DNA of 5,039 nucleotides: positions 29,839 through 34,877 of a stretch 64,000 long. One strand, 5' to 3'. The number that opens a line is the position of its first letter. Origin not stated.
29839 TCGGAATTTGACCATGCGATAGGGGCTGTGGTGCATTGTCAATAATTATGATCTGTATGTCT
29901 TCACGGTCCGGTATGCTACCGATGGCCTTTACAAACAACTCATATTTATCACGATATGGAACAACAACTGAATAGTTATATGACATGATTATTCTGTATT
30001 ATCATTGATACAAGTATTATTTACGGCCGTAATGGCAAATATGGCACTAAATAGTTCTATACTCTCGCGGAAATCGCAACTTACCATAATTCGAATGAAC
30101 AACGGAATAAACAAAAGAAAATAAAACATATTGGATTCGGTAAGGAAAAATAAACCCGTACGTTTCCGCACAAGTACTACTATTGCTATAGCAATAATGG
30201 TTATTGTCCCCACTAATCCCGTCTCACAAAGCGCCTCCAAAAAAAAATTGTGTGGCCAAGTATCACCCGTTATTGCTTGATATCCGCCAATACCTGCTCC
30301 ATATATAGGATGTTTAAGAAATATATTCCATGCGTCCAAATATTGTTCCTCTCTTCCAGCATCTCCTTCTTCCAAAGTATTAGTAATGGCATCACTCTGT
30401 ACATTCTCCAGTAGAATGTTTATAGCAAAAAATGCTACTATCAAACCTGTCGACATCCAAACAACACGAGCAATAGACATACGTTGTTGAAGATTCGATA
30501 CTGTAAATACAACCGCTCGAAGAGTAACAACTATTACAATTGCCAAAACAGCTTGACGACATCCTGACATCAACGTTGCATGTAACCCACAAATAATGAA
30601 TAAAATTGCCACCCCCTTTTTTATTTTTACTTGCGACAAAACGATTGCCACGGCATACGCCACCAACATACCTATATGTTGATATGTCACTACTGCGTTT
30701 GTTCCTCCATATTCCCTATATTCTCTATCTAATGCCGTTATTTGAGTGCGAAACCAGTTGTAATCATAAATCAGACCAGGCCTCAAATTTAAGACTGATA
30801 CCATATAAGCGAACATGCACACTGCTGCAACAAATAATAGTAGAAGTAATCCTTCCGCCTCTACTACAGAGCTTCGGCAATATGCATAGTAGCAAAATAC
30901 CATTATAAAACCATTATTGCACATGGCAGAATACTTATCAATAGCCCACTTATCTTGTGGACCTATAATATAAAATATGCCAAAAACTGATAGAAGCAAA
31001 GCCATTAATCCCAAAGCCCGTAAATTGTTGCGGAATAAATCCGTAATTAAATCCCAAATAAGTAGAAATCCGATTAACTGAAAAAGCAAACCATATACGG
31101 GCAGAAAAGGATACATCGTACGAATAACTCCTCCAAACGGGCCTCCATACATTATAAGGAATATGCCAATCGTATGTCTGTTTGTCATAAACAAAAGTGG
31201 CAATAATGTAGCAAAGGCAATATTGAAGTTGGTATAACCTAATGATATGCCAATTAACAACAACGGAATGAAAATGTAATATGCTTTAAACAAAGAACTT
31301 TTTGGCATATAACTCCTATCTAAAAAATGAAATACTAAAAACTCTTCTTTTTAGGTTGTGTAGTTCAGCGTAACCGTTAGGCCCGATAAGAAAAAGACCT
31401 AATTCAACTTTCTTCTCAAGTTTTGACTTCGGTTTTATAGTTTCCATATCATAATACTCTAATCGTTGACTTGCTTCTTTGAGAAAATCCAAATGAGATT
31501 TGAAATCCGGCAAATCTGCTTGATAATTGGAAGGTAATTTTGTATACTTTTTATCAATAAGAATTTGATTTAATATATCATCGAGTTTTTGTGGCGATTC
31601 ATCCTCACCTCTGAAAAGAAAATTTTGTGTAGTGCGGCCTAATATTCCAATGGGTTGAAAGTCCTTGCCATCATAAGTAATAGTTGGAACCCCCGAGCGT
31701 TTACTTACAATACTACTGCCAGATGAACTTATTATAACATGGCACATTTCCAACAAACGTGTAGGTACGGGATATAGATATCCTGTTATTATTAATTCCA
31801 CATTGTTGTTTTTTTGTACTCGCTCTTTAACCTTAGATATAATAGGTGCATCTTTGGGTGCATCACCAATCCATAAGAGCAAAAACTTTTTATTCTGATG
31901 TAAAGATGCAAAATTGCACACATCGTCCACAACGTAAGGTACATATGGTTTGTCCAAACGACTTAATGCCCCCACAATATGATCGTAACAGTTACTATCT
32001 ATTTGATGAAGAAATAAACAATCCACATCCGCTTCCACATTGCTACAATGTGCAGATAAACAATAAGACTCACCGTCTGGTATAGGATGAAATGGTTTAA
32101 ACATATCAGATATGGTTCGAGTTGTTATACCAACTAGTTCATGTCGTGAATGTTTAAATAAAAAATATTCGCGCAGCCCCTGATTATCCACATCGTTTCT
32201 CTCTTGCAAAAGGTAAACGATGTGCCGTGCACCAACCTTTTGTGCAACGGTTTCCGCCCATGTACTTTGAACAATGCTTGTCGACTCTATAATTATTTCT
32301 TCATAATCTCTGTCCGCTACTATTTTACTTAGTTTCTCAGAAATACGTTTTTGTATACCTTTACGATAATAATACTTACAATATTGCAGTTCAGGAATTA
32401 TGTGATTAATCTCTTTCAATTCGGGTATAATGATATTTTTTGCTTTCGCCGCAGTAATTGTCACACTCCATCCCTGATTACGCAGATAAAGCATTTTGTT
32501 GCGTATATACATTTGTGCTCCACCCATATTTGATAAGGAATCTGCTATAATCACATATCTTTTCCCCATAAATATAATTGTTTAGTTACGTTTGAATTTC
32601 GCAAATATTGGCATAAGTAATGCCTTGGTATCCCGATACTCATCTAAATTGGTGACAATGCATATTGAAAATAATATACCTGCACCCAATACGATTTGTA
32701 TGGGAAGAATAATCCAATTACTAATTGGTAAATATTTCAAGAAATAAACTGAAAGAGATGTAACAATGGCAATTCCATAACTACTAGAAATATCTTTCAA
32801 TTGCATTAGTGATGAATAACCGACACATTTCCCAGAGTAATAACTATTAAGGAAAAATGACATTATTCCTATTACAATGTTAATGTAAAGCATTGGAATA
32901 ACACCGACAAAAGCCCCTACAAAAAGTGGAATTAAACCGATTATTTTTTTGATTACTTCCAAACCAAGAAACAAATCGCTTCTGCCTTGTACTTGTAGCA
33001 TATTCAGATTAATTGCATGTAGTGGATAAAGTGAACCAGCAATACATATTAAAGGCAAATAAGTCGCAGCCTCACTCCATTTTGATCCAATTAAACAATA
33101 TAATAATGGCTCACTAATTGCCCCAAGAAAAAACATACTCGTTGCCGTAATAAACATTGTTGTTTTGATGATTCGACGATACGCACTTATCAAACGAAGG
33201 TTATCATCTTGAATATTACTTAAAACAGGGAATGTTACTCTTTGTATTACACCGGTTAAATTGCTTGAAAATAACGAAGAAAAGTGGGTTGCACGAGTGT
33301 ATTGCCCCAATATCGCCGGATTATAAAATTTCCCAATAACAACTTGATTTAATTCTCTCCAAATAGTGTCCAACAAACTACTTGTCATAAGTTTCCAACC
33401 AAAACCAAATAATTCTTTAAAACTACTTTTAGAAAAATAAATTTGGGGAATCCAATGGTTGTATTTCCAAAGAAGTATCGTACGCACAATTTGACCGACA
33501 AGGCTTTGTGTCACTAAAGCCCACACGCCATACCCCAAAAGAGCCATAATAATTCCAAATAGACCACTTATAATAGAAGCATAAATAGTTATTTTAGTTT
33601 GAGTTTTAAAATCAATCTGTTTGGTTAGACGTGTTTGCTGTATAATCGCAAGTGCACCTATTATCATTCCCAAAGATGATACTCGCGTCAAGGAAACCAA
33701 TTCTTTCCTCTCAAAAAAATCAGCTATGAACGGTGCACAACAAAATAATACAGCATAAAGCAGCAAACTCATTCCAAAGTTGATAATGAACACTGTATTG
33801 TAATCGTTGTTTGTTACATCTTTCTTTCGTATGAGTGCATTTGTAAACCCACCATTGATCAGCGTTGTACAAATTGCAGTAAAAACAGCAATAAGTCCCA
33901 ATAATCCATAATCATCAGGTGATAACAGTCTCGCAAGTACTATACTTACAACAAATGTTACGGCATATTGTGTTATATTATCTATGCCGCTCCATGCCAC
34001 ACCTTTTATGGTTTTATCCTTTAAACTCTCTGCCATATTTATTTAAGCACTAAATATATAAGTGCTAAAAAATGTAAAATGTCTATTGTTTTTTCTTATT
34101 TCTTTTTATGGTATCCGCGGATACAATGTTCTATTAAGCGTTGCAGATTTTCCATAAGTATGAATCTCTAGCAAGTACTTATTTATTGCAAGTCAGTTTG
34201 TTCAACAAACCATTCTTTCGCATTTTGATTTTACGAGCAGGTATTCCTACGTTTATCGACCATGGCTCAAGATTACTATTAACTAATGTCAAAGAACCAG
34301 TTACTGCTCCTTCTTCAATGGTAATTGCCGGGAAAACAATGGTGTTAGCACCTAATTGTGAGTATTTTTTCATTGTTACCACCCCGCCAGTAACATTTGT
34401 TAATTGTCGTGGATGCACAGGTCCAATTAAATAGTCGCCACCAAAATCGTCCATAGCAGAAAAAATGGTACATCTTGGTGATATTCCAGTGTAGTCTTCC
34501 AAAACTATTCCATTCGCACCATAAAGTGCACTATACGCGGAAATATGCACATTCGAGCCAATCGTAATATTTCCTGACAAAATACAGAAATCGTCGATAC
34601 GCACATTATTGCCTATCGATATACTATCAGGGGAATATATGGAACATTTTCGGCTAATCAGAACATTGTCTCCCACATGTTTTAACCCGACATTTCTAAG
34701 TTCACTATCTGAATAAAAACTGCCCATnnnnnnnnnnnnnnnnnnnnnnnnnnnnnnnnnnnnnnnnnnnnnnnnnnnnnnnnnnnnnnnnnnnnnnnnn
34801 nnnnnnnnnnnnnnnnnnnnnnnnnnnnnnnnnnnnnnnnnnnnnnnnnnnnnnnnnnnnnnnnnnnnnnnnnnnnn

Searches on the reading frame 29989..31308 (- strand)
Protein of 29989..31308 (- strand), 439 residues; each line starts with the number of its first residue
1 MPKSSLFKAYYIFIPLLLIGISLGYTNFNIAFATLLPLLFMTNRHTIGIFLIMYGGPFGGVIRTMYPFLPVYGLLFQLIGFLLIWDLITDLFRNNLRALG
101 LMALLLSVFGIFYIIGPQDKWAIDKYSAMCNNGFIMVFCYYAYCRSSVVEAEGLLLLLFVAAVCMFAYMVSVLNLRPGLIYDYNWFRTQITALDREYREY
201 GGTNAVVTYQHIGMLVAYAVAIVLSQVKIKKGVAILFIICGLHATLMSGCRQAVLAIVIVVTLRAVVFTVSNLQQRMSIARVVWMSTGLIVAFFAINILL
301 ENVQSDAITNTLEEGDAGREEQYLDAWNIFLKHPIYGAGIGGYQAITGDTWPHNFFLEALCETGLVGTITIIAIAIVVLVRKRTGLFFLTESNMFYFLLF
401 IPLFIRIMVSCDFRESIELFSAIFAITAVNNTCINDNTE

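Call 72: search_protein_families(library=pfam, proteins=[window:29989-31308:-], max_evalue=0.00001)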
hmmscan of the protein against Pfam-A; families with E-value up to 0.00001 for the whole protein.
window:29989-31308:- (439 aa): 1 family
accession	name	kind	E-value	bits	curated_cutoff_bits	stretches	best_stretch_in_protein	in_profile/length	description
PF04932.20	Wzy_C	-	1.8e-10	41.2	31.7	1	237-371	2-148/149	O-Antigen ligase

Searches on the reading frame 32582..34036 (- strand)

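Call 72: search_protein_families(library=pfam, proteins=[window:32582-34036:-], max_evalue=0.00001)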
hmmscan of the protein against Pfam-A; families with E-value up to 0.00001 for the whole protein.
window:32582-34036:- (484 aa): 2 families
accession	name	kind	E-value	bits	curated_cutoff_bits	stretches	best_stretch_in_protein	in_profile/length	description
PF13440.11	Polysacc_synt_3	-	1.6e-91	307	23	1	33-324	1-292/293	Polysaccharide biosynthesis protein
PF01943.22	Polysacc_synt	-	9.3e-38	130.7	28.2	1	11-276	3-274/274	Polysaccharide biosynthesis protein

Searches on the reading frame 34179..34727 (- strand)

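Call 72: search_protein_families(library=pfam, proteins=[window:34179-34727:-], max_evalue=0.00001)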
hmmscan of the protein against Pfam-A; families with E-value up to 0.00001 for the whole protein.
window:34179-34727:- (182 aa): 1 family
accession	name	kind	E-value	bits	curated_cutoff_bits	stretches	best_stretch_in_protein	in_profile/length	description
PF00132.30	Hexapep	-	2e-11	43.5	27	1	36-66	2-32/36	Bacterial transferase hexapeptide (six repeats)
